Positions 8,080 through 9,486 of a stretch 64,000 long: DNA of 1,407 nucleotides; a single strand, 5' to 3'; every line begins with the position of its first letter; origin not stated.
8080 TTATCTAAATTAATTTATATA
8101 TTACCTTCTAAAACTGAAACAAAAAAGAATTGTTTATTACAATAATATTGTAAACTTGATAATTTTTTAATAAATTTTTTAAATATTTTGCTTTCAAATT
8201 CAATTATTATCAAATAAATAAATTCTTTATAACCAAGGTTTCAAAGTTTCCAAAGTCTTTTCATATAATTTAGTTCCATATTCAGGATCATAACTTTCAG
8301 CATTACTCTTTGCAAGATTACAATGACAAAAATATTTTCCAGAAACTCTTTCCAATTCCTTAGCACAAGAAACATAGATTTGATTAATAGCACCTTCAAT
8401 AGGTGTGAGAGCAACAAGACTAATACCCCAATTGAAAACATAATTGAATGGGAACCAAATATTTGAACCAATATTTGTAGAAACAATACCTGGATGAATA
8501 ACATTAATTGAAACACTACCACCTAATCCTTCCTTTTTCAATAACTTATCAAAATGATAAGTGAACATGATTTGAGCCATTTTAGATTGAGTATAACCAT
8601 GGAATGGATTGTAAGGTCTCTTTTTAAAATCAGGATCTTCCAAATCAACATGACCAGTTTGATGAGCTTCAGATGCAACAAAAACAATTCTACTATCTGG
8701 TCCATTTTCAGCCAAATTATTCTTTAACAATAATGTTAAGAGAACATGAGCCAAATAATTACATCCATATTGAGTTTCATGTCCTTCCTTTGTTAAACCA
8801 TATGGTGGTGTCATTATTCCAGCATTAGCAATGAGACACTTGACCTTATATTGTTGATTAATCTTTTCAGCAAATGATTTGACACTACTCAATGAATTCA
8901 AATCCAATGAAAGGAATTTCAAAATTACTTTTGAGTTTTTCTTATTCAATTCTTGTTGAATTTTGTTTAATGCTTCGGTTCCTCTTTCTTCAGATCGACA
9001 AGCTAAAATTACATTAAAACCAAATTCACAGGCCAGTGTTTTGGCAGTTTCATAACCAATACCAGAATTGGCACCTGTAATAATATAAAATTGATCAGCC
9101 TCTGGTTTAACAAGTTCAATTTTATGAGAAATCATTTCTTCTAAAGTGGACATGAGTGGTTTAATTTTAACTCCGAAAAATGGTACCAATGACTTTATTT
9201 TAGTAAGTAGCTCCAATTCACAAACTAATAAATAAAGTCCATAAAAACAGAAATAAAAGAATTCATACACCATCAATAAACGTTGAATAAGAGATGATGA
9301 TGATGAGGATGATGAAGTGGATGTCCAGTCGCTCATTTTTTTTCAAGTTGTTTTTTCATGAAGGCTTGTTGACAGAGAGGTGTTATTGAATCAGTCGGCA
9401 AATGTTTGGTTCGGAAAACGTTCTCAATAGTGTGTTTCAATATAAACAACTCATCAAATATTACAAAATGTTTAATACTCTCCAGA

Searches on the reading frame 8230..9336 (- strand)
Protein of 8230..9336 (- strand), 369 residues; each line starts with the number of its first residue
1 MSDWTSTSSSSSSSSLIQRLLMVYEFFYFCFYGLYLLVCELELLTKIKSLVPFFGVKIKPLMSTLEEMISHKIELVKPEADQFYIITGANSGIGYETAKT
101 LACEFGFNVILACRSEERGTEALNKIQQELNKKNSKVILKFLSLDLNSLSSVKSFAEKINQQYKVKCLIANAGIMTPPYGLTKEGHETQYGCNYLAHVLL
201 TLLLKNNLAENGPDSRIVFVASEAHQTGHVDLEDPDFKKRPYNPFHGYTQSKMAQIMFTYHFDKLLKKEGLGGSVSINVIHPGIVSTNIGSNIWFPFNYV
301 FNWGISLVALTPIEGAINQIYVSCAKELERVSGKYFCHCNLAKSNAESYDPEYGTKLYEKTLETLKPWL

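Call 10: find_encoding_contigs(protein=window:8230-9336:-, flank=6000, max_places=4)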
Protein window:8230-9336:- (369 aa): no gene with exactly this product is on record in the collection.

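Call 56: search_protein_families(library=pfam, proteins=[window:8230-9336:-], max_evalue=0.001)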
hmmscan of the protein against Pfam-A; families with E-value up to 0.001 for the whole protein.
window:8230-9336:- (369 aa): 3 families
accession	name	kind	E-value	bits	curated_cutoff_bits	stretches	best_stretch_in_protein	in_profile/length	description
PF00106.31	adh_short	-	4.1e-24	85.6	26.6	1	85-292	4-189/195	short chain dehydrogenase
PF13561.12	adh_short_C2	-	6.5e-10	39.4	27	1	88-226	1-134/236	Enoyl-(Acyl carrier protein) reductase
PF08659.16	KR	-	4.1e-06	27.3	22.6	1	84-176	3-93/180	KR domain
